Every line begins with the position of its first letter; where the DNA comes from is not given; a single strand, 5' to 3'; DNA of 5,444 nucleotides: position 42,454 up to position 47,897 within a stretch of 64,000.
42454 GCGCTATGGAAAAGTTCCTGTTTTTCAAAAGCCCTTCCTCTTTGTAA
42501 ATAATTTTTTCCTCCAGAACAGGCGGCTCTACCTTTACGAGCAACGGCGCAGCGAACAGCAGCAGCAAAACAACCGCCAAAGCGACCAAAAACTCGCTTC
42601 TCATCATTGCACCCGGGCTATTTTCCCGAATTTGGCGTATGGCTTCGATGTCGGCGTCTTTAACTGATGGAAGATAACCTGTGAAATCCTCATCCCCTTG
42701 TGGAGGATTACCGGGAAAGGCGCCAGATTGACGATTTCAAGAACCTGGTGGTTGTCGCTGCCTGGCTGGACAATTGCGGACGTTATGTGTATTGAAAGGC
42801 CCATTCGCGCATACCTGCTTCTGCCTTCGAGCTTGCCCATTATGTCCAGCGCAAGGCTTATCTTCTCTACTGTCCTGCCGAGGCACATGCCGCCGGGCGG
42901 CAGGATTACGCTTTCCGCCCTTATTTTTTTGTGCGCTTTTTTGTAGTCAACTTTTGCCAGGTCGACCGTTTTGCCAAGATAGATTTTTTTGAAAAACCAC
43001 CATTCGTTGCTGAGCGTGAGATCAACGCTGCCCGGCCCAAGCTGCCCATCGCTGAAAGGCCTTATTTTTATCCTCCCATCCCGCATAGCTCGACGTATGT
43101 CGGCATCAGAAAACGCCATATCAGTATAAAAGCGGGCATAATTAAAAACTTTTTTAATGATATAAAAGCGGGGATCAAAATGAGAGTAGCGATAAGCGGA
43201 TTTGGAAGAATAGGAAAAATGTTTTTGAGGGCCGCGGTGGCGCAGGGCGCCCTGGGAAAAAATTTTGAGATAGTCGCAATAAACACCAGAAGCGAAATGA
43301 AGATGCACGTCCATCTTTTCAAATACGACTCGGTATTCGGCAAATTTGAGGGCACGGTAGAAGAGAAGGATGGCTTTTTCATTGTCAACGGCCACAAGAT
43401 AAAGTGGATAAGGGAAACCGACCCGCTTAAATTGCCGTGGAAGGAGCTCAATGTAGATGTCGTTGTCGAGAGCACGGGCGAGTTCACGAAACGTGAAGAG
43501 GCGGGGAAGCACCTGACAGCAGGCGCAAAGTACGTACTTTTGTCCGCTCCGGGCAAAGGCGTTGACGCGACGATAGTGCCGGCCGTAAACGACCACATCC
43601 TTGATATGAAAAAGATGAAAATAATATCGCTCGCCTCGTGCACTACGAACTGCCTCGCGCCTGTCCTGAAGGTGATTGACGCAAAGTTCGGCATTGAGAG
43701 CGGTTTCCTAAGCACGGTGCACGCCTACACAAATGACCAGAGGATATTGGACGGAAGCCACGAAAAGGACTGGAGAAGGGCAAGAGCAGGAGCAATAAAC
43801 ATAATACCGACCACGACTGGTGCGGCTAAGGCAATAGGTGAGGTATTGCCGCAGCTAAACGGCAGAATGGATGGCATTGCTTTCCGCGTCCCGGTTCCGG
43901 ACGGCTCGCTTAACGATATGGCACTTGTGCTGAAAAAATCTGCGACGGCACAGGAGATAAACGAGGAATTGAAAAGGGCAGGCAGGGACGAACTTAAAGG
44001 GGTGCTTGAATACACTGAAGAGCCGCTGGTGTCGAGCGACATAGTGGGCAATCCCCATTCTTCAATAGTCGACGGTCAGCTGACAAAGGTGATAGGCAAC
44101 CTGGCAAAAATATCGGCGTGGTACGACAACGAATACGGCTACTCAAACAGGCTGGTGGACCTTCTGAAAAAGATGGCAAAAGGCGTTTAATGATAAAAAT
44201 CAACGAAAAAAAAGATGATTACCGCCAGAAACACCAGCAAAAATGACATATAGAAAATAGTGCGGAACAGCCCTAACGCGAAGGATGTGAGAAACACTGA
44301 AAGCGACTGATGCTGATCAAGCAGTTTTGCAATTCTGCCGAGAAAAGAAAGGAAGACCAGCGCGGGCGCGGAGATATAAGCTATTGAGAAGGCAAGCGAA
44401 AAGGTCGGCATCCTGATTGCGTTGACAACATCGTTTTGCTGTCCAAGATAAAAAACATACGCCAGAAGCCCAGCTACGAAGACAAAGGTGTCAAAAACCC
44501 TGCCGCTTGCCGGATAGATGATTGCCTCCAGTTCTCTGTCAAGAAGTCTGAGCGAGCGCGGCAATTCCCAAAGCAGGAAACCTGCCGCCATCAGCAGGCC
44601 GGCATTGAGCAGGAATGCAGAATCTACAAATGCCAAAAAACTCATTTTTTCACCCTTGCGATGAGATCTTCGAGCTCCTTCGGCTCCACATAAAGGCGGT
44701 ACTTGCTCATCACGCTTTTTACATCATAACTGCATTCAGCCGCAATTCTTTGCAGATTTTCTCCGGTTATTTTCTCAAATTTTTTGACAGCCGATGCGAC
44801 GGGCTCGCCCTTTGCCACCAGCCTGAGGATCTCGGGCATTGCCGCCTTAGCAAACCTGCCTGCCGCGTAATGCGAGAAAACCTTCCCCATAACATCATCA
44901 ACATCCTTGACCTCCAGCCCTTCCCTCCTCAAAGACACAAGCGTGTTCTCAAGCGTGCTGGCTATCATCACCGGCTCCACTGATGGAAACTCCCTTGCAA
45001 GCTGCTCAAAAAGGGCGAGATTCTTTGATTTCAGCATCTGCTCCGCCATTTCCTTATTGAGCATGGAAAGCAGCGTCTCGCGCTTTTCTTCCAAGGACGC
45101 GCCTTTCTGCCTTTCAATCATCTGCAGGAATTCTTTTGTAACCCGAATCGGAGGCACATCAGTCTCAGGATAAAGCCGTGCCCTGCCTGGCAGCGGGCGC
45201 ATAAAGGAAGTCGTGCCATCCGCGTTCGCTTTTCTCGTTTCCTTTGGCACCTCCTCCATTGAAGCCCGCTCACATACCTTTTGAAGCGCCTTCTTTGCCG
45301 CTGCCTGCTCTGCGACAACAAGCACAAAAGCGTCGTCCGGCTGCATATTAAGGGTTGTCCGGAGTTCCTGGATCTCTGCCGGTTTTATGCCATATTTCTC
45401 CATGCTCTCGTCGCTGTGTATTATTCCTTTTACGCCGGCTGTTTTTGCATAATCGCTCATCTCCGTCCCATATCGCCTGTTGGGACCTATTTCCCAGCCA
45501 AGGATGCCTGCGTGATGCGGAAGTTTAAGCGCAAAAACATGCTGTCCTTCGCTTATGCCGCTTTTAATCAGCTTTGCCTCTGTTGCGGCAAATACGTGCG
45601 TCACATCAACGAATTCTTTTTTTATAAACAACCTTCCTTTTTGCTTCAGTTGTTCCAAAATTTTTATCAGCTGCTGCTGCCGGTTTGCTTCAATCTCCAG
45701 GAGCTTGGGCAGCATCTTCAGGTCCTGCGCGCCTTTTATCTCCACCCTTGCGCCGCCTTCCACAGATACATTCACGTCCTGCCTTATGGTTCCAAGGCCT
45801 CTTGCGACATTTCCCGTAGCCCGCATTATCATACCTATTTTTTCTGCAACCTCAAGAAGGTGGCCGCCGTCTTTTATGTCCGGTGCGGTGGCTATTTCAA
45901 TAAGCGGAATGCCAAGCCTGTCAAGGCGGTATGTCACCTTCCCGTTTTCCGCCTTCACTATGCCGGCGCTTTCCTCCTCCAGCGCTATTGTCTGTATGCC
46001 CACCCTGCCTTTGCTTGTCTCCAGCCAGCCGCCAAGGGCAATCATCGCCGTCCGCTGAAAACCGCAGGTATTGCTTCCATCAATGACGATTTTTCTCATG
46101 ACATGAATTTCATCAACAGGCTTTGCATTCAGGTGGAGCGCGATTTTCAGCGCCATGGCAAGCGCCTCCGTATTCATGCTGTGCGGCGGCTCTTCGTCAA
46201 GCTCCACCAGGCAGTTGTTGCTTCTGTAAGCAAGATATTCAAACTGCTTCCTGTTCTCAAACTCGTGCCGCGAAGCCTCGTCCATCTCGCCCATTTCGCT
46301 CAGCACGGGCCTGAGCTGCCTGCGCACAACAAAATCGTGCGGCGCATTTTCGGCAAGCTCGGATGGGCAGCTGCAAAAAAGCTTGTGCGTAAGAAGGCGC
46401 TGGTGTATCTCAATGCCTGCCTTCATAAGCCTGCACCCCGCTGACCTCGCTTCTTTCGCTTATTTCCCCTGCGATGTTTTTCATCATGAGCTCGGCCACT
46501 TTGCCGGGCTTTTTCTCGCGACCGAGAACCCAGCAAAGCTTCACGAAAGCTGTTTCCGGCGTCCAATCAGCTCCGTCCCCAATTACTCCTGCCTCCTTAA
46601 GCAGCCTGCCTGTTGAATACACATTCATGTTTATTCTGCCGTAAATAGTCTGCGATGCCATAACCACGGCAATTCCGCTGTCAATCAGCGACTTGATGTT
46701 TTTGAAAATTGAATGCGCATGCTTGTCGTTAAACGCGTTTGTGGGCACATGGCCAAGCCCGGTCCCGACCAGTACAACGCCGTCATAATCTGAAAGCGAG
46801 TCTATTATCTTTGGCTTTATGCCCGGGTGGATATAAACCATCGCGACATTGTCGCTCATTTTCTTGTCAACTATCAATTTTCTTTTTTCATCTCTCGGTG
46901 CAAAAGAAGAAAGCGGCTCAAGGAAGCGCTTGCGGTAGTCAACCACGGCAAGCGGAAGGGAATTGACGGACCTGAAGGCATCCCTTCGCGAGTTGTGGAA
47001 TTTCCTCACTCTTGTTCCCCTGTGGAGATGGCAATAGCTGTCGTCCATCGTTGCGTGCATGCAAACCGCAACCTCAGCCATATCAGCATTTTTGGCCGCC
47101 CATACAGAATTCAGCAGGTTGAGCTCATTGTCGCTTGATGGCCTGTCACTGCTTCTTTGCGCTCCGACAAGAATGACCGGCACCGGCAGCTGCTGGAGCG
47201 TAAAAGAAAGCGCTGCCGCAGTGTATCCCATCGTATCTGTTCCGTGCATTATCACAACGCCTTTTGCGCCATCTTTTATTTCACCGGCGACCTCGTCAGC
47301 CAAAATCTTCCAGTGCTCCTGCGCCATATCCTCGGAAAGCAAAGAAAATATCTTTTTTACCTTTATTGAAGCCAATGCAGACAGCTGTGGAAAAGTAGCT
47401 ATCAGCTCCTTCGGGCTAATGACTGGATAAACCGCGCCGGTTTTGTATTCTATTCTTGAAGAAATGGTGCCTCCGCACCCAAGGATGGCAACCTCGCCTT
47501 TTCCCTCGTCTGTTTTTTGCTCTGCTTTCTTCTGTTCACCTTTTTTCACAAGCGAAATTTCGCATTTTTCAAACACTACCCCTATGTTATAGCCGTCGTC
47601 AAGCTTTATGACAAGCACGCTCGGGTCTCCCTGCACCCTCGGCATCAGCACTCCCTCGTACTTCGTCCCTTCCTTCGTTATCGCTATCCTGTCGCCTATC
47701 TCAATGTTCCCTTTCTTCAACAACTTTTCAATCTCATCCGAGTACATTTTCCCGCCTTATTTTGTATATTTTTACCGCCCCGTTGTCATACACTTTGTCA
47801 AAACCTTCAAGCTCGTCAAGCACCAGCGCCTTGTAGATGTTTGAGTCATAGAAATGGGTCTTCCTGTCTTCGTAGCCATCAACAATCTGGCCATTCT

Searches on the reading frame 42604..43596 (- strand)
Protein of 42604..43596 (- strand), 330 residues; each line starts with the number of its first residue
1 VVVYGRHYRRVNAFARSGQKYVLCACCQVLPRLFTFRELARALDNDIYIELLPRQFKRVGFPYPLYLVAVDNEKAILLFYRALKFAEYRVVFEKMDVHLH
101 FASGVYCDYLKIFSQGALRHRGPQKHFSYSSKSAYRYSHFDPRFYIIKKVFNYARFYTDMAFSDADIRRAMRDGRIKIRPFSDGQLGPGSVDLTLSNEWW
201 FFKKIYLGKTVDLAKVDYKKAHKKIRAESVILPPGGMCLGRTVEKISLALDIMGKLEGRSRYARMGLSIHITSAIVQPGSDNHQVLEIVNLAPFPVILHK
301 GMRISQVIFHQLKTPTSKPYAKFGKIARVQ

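Call 11: search_protein_families(library=pfam, proteins=[window:42604-43596:-])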
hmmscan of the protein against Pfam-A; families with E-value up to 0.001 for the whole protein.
window:42604-43596:- (330 aa): 3 families
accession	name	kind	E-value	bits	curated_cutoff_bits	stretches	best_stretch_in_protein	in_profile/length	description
PF22769.1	DCD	-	6.6e-38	130.7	27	1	162-312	2-153/153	dCTP deaminase-like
PF06559.16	DCD_N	-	4.6e-06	27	21.4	1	162-311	5-162/164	2'-deoxycytidine 5'-triphosphate deaminase (DCD) N-terminal domain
PF00692.24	dUTPase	-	0.00039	20.6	22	1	228-327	22-119/129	dUTPase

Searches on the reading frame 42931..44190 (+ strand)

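Call 11: search_protein_families(library=pfam, proteins=[window:42931-44190:+])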
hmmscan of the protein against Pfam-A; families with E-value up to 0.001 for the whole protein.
window:42931-44190:+ (419 aa): 2 families
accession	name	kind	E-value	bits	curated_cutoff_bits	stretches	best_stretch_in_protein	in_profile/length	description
PF02800.25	Gp_dh_C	-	9.1e-63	211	24.4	1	242-398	1-158/158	Glyceraldehyde 3-phosphate dehydrogenase, C-terminal domain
PF00044.30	Gp_dh_N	-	5.5e-34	116.9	31.7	1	84-187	1-100/101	Glyceraldehyde 3-phosphate dehydrogenase, NAD binding domain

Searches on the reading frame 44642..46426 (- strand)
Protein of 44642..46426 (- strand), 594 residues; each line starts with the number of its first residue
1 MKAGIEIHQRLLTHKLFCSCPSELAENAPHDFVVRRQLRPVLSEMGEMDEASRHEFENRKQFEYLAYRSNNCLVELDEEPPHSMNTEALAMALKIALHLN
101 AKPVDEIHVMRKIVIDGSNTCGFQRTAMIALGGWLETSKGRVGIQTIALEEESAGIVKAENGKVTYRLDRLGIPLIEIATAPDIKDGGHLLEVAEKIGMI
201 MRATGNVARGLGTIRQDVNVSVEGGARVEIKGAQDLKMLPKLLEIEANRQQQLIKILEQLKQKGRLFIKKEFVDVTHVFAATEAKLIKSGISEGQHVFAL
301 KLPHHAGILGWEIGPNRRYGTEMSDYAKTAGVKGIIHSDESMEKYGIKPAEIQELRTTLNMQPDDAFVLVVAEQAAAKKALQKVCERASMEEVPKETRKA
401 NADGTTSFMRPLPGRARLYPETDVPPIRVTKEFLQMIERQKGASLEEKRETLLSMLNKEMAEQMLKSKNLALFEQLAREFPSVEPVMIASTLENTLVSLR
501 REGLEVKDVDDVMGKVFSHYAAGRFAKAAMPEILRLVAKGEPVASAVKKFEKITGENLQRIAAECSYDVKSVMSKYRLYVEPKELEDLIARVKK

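Call 45: search_protein_families(library=pfam, proteins=[window:44642-46426:-], max_evalue=0.00001)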
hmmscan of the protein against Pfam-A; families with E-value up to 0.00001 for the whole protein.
window:44642-46426:- (594 aa): 2 families
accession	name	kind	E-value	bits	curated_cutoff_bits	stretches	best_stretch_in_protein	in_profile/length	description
PF02934.20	GatB_N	-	1.1e-53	182.6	23.4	1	2-434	2-276/277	GatB/GatE catalytic domain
PF02938.19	GAD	-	2.8e-11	43.9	23.4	1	287-381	1-95/95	GAD domain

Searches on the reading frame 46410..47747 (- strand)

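Call 45: search_protein_families(library=pfam, proteins=[window:46410-47747:-], max_evalue=0.00001)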
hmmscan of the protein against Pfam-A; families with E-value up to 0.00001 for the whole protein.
window:46410-47747:- (445 aa): 3 families
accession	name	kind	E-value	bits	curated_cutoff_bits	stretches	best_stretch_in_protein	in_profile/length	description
PF00710.25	Asparaginase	-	3.5e-58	196.7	22.5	1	86-270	2-181/193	Asparaginase, N-terminal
PF17763.6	Asparaginase_C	-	5.1e-27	94.5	34.6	1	300-421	1-114/114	Glutaminase/Asparaginase C-terminal domain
PF18195.6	GatD_N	-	2.7e-17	62.3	25.7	1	15-67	1-54/54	GatD N-terminal domain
